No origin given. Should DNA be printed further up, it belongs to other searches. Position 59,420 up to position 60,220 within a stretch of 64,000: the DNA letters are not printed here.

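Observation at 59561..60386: Bactofilin fused to an excisionase-type HTH, followed by a second HTH_17 membrane protein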

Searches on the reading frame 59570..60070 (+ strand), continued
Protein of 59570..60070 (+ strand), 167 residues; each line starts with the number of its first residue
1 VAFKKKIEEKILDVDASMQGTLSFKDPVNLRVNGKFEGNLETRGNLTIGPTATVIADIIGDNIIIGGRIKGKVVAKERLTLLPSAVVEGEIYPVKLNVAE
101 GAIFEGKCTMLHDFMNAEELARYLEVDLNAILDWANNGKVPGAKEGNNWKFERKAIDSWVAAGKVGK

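Call 16: search_solved_structures(query=window:59570-60070:+, max_evalue=1, show_alignments=3)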
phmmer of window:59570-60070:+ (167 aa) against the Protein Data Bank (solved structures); distinct sequences matched with E-value up to 1: 4.
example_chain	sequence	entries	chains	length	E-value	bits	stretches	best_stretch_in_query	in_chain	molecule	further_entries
6ria_A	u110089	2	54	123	6.5e-06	29.2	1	13-109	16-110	bactofilin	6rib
2n3d_A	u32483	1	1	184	1.2e-05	28.3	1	11-108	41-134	Bactofilin A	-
9f5x_u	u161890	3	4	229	0.26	14.3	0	24-107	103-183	CAG1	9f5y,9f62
7ar9_y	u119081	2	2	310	0.49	13.4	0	32-104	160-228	CA2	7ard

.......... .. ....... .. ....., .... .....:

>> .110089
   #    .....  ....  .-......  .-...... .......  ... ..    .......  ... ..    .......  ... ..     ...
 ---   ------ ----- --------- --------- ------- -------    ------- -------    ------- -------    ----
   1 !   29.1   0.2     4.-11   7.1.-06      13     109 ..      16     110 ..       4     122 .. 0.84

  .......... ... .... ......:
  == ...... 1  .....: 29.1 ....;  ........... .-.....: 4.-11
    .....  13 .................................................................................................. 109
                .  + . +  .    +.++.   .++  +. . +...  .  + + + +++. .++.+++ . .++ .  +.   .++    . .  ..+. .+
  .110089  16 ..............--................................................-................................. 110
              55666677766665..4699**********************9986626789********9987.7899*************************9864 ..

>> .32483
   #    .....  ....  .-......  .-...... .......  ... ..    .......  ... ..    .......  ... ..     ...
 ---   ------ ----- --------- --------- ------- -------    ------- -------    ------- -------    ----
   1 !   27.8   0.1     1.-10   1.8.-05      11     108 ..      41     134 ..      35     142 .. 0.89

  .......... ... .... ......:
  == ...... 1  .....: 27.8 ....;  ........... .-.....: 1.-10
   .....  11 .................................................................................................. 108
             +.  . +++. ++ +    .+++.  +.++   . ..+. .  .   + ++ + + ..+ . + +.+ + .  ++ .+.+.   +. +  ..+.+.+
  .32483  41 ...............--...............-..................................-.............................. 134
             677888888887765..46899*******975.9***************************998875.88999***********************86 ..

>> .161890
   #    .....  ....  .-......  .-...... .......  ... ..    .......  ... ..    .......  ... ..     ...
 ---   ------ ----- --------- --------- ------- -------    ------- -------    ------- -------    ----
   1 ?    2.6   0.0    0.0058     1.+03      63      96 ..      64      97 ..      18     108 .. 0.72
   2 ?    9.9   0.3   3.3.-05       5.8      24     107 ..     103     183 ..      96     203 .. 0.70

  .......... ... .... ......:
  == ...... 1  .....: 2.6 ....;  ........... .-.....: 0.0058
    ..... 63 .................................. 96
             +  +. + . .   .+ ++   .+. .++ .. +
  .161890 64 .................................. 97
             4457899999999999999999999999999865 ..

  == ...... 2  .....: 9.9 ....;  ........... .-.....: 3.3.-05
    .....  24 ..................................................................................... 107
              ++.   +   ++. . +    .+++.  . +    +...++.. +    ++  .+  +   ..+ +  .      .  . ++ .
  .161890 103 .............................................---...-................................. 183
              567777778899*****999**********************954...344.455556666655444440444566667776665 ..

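Call 18: search_protein_representatives(protein=window:59570-60070:+)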
Query: 167 residues. Proteins with E-value up to 0.001 (for the whole library): 10055; up to 1e-10: 468; up to 1e-30: 21. The best 150 are listed.
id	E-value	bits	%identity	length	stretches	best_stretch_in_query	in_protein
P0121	2.1e-52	193.5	56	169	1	4-165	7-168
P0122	3.1e-48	179.9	69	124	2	1-77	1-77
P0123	2.3e-46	173.8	53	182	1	4-167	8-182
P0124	2.2e-43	164.2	53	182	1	5-165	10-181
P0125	8.7e-43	162.2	53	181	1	11-165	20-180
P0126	2.2e-42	160.9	71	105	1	18-122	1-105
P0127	9.0e-41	155.7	47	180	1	7-162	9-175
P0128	9.1e-41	155.6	49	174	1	8-163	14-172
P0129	1.2e-40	155.2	50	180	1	9-163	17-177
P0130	1.6e-39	151.6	46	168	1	4-161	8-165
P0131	2.9e-39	150.7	49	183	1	5-165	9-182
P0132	2.5e-38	147.7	47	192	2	8-120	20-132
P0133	2.6e-38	147.6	45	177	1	8-164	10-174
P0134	3.0e-37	144.2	48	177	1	9-165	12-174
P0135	1.9e-36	141.6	48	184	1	6-165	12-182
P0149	1.1e-24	103.3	37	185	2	4-113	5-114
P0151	8.7e-24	100.4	46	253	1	8-123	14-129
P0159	1.2e-21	93.4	48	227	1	8-118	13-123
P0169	1.6e-19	86.6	34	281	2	29-112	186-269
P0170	3.3e-19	85.5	34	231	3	109-160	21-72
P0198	1.7e-15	73.4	48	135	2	105-165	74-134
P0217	2.0e-14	70.0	34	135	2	114-161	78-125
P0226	3.5e-14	69.2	29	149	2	30-110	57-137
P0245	1.6e-13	67.1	47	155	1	96-161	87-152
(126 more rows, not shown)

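Call 30: predict_structure(alignment_id=A1)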
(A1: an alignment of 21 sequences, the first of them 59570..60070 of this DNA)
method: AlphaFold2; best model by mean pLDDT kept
length: 167 residues; sequences in the alignment: 21
mean_pLDDT: 92.3   pTM: 0.69
mean pLDDT of the five models: 92.3, 90.7, 90.4, 90.3, 89.8
residues with pLDDT >= 90: 134; 70-90: 23; 50-70: 10; < 50: 0
segments of 3 or more residues with pLDDT < 50: none
pLDDT, mean of each block of 10 residues (from residue 1): 68 92 95 98 97 98 98 97 98 96 96 87 93 95 93 90 74
secondary structure, 60 per line:
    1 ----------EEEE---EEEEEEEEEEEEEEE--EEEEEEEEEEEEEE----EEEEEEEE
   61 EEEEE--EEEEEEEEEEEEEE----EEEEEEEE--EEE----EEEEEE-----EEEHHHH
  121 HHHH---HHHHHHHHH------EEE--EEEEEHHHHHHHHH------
elements in order: E11-14 E18-32 E35-48 E53-65 E68-81 E86-93 E96-98 E103-108 E114-116 H117-124 H128-136 E143-145 E148-152 H153-161

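Call 32: fold_search(model_id=the predicted structure, library=pdb)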
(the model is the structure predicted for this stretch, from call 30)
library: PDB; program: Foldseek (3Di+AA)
matches with E <= 10: 672; with E <= 0.001: 0
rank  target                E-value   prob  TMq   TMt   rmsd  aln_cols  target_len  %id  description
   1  2n3d_MODEL_1_A        4.4e-03  1.00  0.54  0.84   2.2       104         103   23  Atomic structure of the cytoskeletal bactofilin BacA revealed by solid-state NMR (released 2015-12-16)
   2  6ama_B                6.2e-02  1.00  0.27  0.74   1.5        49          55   20  Structure of S. coelicolor/S. venezuelae BldC-smeA-ssfA complex to 3.09 Angstrom (released 2018-03-28)
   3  6ama_H                6.9e-02  1.00  0.28  0.77   1.7        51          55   20  Structure of S. coelicolor/S. venezuelae BldC-smeA-ssfA complex to 3.09 Angstrom (released 2018-03-28)
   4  7lwr_A                6.9e-02  1.00  0.25  0.69   2.6        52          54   25  Structural and Biochemical Insight into Assembly of Molecular Motors Involved in Viral DNA Packaging (released 2022-03-09)
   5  8dgl_B                8.6e-02  1.00  0.29  0.66   1.5        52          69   19  Crystal Structure of the RdfS Excisionase (released 2022-10-05)
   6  6ama_A                8.6e-02  1.00  0.28  0.78   1.8        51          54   20  Structure of S. coelicolor/S. venezuelae BldC-smeA-ssfA complex to 3.09 Angstrom (released 2018-03-28)
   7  8dgl_A                9.7e-02  1.00  0.29  0.69   1.2        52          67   17  Crystal Structure of the RdfS Excisionase (released 2022-10-05)
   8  4lhf                  1.0e-01  1.00  0.27  0.53   4.6        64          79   12  Crystal structure of a DNA binding protein from phage P2 (released 2014-03-05)
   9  5i44_A                1.3e-01  1.00  0.27  0.62   2.3        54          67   17  Structure of RacA-DNA complex; P21 form (released 2016-05-04)
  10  6hn7_B                1.3e-01  1.00  0.28  0.60   2.1        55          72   22  Hijacking the Hijackers: Escherichia coli Pathogenicity Islands Redirect Helper Phage Packaging for Their Own Benefit. (released 2019-07-31)
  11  6ama_P                1.8e-01  1.00  0.27  0.73   1.5        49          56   20  Structure of S. coelicolor/S. venezuelae BldC-smeA-ssfA complex to 3.09 Angstrom (released 2018-03-28)
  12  6amk_B                2.2e-01  1.00  0.27  0.79   1.5        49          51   20  Structure of Streptomyces venezuelae BldC-whiI opt complex (released 2018-03-28)
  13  7ehk                  2.3e-01  0.13  0.18  0.15  11.5       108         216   12  Crystal structure of C107S mutant of FfIBP (released 2022-03-02)
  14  5i44_B                2.6e-01  0.99  0.25  0.55   3.9        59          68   15  Structure of RacA-DNA complex; P21 form (released 2016-05-04)
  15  6ama_Y                2.8e-01  1.00  0.27  0.70   1.8        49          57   20  Structure of S. coelicolor/S. venezuelae BldC-smeA-ssfA complex to 3.09 Angstrom (released 2018-03-28)
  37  6ria_1                7.0e-01  0.98  0.40  0.73   6.5        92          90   25  Bactofilin from Thermus thermophilus, F105R mutant crystal structure (released 2019-07-17)
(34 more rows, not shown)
